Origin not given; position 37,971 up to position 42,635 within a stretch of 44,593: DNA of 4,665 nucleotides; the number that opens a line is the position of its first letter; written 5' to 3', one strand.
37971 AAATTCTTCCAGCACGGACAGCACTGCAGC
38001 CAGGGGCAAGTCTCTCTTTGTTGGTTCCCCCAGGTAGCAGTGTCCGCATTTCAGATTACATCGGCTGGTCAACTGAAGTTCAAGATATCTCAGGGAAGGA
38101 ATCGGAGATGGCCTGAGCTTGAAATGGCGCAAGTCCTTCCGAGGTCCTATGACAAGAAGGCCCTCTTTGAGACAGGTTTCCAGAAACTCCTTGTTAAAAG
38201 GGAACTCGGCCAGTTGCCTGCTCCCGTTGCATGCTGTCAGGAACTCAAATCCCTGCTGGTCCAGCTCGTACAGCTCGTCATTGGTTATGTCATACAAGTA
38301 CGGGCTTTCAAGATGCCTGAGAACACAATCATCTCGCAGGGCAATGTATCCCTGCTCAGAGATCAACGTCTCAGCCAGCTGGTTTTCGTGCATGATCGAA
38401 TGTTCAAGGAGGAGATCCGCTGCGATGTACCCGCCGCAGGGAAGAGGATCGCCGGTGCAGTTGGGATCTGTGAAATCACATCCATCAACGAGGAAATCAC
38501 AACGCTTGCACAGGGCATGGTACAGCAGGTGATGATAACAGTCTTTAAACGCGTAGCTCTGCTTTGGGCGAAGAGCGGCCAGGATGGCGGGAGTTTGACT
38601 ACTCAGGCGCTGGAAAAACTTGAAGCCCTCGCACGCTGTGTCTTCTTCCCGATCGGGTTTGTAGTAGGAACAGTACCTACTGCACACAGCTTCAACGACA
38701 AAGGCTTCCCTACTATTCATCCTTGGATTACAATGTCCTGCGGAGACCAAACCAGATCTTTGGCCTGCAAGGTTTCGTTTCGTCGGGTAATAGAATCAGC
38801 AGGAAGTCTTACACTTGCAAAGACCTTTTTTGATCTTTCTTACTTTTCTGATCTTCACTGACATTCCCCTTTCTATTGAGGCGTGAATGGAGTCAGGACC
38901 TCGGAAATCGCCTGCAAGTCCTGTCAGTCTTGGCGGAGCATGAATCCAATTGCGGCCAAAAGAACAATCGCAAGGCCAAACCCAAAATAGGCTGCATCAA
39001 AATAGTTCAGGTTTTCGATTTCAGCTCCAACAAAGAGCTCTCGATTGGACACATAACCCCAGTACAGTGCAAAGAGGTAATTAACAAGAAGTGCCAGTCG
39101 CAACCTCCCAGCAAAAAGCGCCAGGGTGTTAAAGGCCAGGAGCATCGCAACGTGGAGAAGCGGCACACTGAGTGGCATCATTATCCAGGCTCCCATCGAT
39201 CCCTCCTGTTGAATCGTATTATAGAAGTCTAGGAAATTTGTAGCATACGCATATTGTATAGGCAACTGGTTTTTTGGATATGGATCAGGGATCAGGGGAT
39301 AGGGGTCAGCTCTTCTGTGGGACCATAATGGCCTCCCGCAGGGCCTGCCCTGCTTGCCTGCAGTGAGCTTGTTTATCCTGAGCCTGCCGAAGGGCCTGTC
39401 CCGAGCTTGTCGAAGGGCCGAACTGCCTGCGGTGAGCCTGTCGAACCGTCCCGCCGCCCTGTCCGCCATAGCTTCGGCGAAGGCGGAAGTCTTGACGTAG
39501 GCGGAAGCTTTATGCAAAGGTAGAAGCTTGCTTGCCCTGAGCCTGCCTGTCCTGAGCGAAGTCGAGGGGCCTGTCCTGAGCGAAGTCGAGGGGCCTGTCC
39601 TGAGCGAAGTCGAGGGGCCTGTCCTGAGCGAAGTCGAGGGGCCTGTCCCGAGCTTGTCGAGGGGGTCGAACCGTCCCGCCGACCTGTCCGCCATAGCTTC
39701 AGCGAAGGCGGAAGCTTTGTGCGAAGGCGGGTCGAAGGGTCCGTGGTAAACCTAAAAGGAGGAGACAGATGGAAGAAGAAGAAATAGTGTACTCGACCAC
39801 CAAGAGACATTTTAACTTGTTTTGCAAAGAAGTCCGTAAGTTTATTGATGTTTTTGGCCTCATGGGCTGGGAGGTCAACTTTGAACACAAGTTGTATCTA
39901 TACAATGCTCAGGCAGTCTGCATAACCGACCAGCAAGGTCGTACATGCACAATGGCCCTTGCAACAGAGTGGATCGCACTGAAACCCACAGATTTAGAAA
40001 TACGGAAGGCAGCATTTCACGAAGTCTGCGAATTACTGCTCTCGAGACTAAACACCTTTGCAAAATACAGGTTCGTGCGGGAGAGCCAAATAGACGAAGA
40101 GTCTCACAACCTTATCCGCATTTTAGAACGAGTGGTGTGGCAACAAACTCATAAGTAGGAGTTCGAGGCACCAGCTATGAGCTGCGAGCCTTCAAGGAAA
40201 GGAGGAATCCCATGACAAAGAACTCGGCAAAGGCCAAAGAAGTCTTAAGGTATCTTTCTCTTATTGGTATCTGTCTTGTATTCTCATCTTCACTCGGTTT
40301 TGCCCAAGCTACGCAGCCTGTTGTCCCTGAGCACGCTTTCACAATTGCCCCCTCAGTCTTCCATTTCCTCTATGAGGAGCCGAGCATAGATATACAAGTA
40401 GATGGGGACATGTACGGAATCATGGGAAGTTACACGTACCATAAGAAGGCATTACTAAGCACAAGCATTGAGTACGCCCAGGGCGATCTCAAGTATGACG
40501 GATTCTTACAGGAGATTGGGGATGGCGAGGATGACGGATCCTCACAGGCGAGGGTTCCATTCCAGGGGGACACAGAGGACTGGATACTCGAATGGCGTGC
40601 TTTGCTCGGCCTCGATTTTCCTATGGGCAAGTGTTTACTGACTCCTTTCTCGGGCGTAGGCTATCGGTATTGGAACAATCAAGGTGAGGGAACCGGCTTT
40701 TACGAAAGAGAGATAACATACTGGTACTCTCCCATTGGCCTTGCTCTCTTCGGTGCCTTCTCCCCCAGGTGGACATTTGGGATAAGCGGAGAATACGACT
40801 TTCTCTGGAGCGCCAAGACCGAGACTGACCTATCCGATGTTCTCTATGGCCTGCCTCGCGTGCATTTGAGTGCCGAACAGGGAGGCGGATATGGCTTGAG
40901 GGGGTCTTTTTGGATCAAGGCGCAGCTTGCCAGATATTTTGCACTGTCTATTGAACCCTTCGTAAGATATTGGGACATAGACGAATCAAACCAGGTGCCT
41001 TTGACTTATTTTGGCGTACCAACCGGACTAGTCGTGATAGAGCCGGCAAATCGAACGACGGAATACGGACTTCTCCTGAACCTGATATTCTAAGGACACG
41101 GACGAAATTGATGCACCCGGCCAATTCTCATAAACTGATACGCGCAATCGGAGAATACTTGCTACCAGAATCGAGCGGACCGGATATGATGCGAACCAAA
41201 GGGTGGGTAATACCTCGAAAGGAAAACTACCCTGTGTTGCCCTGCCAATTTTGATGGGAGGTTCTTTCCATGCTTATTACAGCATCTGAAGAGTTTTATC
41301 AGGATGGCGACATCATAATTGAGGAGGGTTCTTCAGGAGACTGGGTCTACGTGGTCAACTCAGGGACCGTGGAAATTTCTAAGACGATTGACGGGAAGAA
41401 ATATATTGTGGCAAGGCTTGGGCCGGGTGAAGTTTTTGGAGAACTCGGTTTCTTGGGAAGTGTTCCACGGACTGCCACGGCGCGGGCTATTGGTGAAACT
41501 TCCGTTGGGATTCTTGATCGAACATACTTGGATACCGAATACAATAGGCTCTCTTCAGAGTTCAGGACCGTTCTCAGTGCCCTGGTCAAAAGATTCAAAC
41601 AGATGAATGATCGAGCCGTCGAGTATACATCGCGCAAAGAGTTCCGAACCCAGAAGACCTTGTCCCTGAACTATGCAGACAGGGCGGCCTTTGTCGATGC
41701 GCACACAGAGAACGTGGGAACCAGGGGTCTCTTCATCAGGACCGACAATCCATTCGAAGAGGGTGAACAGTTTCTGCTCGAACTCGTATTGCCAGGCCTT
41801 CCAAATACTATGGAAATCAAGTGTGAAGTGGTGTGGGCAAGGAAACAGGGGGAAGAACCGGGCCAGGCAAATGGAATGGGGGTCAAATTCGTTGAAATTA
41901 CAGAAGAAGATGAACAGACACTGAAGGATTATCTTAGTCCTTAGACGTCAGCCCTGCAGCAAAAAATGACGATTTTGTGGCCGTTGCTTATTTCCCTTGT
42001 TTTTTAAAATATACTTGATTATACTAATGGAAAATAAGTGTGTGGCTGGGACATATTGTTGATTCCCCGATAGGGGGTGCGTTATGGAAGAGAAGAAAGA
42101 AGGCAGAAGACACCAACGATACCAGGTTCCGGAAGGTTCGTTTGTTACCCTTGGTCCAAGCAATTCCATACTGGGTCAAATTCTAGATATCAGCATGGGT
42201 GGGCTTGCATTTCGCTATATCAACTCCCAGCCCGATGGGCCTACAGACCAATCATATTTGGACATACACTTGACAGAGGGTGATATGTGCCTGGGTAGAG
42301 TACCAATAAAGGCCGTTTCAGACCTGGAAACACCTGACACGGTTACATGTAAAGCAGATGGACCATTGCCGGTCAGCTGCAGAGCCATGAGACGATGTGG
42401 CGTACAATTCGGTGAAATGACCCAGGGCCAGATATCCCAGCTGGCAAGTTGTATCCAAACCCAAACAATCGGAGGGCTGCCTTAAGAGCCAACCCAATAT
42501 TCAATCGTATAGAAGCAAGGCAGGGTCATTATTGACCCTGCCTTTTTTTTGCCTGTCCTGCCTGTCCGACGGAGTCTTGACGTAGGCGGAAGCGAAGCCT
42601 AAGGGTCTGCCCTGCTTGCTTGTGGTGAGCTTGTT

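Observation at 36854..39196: Uncharacterised RiPP-like cassette: small membrane protein, 22-codon Cys-rich ORF, RRE-containing radical SAM/SPASM enzyme, cupin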

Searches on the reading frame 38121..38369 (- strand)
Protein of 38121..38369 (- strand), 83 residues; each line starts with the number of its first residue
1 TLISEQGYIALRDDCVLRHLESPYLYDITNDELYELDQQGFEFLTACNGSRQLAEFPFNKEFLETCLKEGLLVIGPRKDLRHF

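Call 37: search_solved_structures(query=A3, max_evalue=10, show_alignments=3)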
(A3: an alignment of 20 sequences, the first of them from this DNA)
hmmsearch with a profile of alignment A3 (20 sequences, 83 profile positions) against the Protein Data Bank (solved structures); distinct sequences matched with E-value up to 10: 2.
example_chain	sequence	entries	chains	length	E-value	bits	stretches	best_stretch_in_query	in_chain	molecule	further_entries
12bm_g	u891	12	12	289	1.8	11.5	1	36-76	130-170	Thioredoxin-like protein 1 | TXNL1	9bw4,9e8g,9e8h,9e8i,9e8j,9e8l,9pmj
9e8o_u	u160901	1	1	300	2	11.4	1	36-76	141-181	Thioredoxin-like protein 1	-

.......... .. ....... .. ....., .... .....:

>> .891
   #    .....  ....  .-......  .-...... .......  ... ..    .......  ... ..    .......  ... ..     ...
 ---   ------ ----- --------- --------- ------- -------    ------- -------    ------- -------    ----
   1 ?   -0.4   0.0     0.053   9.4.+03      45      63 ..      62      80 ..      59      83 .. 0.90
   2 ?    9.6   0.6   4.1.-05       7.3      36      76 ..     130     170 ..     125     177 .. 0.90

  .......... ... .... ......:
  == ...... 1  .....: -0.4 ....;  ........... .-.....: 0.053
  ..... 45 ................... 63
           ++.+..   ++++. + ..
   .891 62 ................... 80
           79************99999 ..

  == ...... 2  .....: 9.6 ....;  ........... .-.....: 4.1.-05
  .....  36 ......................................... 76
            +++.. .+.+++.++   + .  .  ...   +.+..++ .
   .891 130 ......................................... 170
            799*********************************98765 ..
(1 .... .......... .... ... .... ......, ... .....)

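Call 38: search_protein_families(library=pfam, alignment_id=A3, max_evalue=10)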
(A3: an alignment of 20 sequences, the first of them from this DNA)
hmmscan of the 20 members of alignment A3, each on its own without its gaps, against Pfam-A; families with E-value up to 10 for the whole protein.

A. member 1, seq(83 aa): 0 families

B. families by the number of members that match (of 20 scanned): 6 families
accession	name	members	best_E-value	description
PF05402.18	PqqD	5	0.00073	Coenzyme PQQ synthesis protein D (PqqD)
PF00039.24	fn1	1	0.031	Fibronectin type I domain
PF22329.2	Nro1_C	1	0.035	Negative regulator of ofd1, C-terminal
PF24440.1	DUF7559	1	0.086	Family of unknown function (DUF7559)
PF09485.15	CRISPR_Cse2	1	0.094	CRISPR-associated protein Cse2 (CRISPR_cse2)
PF21730.2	Vma22_CCDC115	1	0.29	Vma22/CCDC115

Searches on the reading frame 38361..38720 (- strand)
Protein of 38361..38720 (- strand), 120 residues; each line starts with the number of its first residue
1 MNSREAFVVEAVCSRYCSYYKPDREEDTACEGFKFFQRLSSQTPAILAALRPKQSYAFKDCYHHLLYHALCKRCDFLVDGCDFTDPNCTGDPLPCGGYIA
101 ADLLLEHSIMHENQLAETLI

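Call 40: search_protein_families(library=pfam, alignment_id=A4, max_evalue=10)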
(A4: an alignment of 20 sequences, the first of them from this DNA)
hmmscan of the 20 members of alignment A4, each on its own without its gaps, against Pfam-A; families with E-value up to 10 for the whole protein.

A. member 1, seq(117 aa): 0 families

B. families by the number of members that match (of 20 scanned): 12 families
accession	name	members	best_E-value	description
PF15995.10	DUF4771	2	0.033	Domain of unknown function (DUF4771)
PF20612.3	SHOCT_2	1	0.069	SHOCT domain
PF23332.1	CC4_RECK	1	0.077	RECK-like, CC4 domain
PF10825.13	DUF2752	1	0.12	Protein of unknown function (DUF2752)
PF01355.22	HIPIP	1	0.13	High potential iron-sulfur protein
PF11333.13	DUF3135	1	0.14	Protein of unknown function (DUF3135)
PF18892.5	DUF5651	1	0.17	Family of unknown function (DUF5651)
PF05729.18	NACHT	1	0.18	NACHT domain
PF17443.8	pXO2-72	1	0.19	Uncharacterized protein pXO2-72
PF13412.12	HTH_24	1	0.19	Winged helix-turn-helix DNA-binding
PF25414.1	zf-C2H2_Z280C_D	1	0.44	Z280C/D-like C2H2 zinc finger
PF18524.6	HPIP_like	1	8.6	High potential iron-sulfur protein like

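Call 41: search_solved_structures(query=A4, max_evalue=10, show_alignments=2)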
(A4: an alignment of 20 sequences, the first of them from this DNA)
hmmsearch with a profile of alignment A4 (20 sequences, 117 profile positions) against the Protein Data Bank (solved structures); distinct sequences matched with E-value up to 10: 0.

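Call 70: search_protein_representatives(protein=window:38361-38720:-)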
Query: 120 residues. Proteins with E-value up to 0.001 (for the whole library): 165; up to 1e-10: 21; up to 1e-30: 1. The best 150 are listed.
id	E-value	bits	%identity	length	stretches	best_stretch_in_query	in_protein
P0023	7.6e-33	129.5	53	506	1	1-119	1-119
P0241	3.9e-19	85.2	39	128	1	6-117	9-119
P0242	4.1e-19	85.1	40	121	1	8-116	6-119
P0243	7.0e-18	81.1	38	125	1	2-118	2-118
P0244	3.2e-17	79.0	40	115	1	7-106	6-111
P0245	1.2e-16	77.1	38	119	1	8-118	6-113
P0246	4.7e-16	75.2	36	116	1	12-114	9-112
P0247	4.8e-16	75.2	37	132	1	4-105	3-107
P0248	3.4e-14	69.2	37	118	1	8-117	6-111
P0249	6.5e-14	68.3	35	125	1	10-115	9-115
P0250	1.2e-13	67.4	35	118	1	11-117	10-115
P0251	4.9e-13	65.5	35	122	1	8-106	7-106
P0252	8.0e-13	64.8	36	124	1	11-109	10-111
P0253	1.7e-12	63.8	37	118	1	8-109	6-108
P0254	2.8e-12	63.0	38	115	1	11-115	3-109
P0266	1.5e-10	57.4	38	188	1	10-115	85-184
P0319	2.3e-07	47.2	30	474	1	8-115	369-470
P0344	1.7e-06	44.4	35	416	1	12-102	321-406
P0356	4.8e-06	42.9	36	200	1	18-111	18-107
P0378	3.5e-05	40.1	32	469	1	10-109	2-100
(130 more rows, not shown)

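Call 73: search_protein_families(library=pfam, proteins=[P0319, P0344, P0266, P0356, P0378, P0241], max_evalue=0.01)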
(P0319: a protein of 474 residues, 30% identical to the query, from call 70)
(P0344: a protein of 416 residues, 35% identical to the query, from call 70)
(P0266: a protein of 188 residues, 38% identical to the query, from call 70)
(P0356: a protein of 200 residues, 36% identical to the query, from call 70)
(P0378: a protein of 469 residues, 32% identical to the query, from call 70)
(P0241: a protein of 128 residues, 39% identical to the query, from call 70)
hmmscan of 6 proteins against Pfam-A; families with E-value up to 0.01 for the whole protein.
P0319 (474 aa): 5 families
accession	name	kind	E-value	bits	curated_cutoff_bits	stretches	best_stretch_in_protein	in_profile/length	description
PF00072.30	Response_reg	-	2.2e-23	83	30.2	1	7-120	1-111/111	Response regulator receiver domain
PF13426.13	PAS_9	-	3.5e-08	34.1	27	1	190-290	2-103/103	PAS domain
PF13188.13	PAS_8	-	1.6e-05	25.1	21.8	1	187-224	9-42/65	PAS domain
PF07730.19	HisKA_3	-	2e-05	25.5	24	1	319-361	1-39/68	Histidine kinase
PF08448.16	PAS_4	-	0.0032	18.1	23.1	0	187-218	3-34/110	PAS fold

P0344 (416 aa): 1 family
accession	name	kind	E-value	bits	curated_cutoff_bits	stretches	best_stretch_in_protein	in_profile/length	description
PF00152.25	tRNA-synt_2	-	4.1e-35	121.8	25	1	23-302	27-299/308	tRNA synthetases class II (D, K and N)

P0266 (188 aa): 0 families

P0356 (200 aa): 0 families

P0378 (469 aa): 3 families
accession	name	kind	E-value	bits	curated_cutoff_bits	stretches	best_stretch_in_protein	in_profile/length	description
PF04055.27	Radical_SAM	-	2.3e-23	83.6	29.5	1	190-337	1-165/166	Radical SAM superfamily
PF13353.11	Fer4_12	-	2.6e-06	28.2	22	1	194-286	13-115/137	4Fe-4S single cluster domain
PF13186.11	SPASM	-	0.0016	19.1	21.5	1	390-445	8-63/67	Iron-sulfur cluster-binding domain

P0241 (128 aa): 0 families

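Call 74: find_encoding_contigs(protein=P0344, flank=6000, max_places=3)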
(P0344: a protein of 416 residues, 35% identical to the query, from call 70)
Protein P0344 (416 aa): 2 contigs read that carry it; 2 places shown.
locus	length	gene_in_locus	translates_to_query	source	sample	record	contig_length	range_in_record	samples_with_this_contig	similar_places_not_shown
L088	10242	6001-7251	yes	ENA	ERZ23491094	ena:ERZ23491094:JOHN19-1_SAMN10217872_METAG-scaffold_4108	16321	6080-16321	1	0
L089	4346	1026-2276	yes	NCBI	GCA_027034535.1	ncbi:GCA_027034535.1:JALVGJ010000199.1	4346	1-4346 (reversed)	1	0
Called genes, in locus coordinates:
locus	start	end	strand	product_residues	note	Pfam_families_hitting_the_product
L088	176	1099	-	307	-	PF00056:Ldh_1_N, PF02866:Ldh_1_C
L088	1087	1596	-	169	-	PF05683:Fumerase_C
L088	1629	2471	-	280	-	PF05681:Fumerase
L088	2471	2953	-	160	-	PF12724:Flavodoxin_5, PF00258:Flavodoxin_1, PF03358:FMN_red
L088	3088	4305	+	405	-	PF11845:Tll0287-like, PF00990:GGDEF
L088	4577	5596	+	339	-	-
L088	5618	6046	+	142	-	PF09383:NIL, PF12797:Fer4_2 (faint), PF13237:Fer4_10 (weak), PF14697:Fer4_21, PF00037:Fer4, PF12837:Fer4_6 (weak), PF12838:Fer4_7, PF13187:Fer4_9 (weak), +2 more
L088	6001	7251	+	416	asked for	PF00152:tRNA-synt_2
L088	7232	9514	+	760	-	PF00270:DEAD, PF04851:ResIII, PF20720:nSTAND3 (weak), PF22527:DEXQc_Suv3, PF08148:DSHCT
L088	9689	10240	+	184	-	?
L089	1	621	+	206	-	?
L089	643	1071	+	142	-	PF09383:NIL, PF12797:Fer4_2 (faint), PF13237:Fer4_10 (weak), PF14697:Fer4_21, PF00037:Fer4, PF12837:Fer4_6 (weak), PF12838:Fer4_7, PF13187:Fer4_9 (weak), +2 more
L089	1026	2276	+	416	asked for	PF00152:tRNA-synt_2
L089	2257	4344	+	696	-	?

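Call 75: find_encoding_contigs(protein=P0319, flank=6000, max_places=2)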
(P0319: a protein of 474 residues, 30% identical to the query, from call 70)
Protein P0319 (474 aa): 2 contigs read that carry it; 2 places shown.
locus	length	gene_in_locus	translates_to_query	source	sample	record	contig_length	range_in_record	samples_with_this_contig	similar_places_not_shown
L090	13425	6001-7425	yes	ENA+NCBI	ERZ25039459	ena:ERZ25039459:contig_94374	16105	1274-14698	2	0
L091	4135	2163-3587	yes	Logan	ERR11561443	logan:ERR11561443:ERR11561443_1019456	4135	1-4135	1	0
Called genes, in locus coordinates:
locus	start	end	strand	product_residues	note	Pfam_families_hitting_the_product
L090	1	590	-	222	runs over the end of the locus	-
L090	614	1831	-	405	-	PF00753:Lactamase_B (weak), PF19583:ODP, PF00258:Flavodoxin_1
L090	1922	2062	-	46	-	PF06397:Desulfoferrod_N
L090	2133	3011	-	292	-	PF13186:SPASM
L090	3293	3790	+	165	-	PF02915:Rubrerythrin, PF09537:DUF2383 (weak), PF13668:Ferritin_2 (weak)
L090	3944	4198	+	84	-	-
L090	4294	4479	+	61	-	PF12838:Fer4_7 (faint), PF00037:Fer4 (weak), PF13237:Fer4_10 (weak), PF13370:Fer4_13, PF13459:Fer4_15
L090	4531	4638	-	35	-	-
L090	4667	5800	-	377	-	PF04055:Radical_SAM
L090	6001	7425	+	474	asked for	PF00072:Response_reg, PF13188:PAS_8 (faint), PF07730:HisKA_3 (faint), PF13426:PAS_9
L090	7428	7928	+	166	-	PF02915:Rubrerythrin (weak)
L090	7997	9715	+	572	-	PF01558:POR, PF01855:POR_N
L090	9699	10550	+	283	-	PF02775:TPP_enzyme_C, PF12367:PFO_beta_C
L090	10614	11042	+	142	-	PF13211:DUF4019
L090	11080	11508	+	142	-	PF01243:PNPOx_N, PF16242:Pyrid_ox_like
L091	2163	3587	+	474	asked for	PF00072:Response_reg, PF13188:PAS_8 (faint), PF07730:HisKA_3 (faint), PF13426:PAS_9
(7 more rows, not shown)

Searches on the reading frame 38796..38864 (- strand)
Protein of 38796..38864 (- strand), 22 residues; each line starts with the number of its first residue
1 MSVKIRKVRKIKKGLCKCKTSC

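Call 3: search_protein_families(library=pfam, proteins=[window:38796-38864:-], max_evalue=0.1)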
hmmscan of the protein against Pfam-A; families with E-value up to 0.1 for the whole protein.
window:38796-38864:- (22 aa): 0 families

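Call 4: search_protein_families(library=ncbifam, proteins=[window:38796-38864:-], max_evalue=0.1)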
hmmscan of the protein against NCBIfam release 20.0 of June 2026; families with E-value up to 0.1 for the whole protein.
window:38796-38864:- (22 aa): 0 families

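Call 65: search_protein_families(library=ncbifam, proteins=[window:38799-38858:-], max_evalue=10)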
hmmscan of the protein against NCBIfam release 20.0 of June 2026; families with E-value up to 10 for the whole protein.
seq(20 aa): 0 families

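Call 66: search_protein_families(library=pfam, proteins=[window:38799-38858:-], max_evalue=10)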
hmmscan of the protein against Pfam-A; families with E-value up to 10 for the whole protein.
seq(20 aa): 0 families

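Call 85: list_cluster_members(proteins=[window:38799-38858:-, window:38799-38864:-, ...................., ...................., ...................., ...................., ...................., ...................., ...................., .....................])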
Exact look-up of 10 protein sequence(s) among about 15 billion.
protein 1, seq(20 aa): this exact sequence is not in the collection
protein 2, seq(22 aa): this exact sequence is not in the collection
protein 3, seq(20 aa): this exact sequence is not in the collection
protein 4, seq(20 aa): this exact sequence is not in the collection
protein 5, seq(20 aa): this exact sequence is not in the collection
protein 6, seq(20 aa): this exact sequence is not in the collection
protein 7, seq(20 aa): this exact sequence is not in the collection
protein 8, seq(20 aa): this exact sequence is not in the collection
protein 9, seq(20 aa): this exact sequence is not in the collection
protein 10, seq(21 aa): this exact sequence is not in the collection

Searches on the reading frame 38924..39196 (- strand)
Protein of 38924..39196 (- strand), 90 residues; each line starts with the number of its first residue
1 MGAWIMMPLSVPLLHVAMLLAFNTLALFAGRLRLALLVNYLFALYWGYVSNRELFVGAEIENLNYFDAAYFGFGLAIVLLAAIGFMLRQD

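Call 3: search_protein_families(library=pfam, proteins=[window:38924-39196:-], max_evalue=0.1)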
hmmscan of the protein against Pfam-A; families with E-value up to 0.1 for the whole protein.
window:38924-39196:- (90 aa): 0 families

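Call 4: search_protein_families(library=ncbifam, proteins=[window:38924-39196:-], max_evalue=0.1)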
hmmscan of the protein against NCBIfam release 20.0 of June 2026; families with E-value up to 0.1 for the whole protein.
window:38924-39196:- (90 aa): 0 families

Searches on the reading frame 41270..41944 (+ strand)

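Call 31: search_protein_families(library=pfam, proteins=[window:41270-41944:+], max_evalue=0.001)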
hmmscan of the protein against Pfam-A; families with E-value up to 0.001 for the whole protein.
window:41270-41944:+ (224 aa): 2 families
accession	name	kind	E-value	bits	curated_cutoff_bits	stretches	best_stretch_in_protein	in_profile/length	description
PF00027.35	cNMP_binding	-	7.8e-21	74.3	27.5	1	8-88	2-83/89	Cyclic nucleotide-binding domain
PF07238.19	PilZ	-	1.4e-14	54.7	22.5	1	122-222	3-100/102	PilZ domain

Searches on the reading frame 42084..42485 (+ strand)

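Call 31: search_protein_families(library=pfam, proteins=[window:42084-42485:+], max_evalue=0.001)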
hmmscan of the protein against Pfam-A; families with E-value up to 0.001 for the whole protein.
window:42084-42485:+ (133 aa): 1 family
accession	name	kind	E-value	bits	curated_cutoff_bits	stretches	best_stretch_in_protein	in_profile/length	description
PF07238.19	PilZ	-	7.2e-07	29.9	22.5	1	8-124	3-100/102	PilZ domain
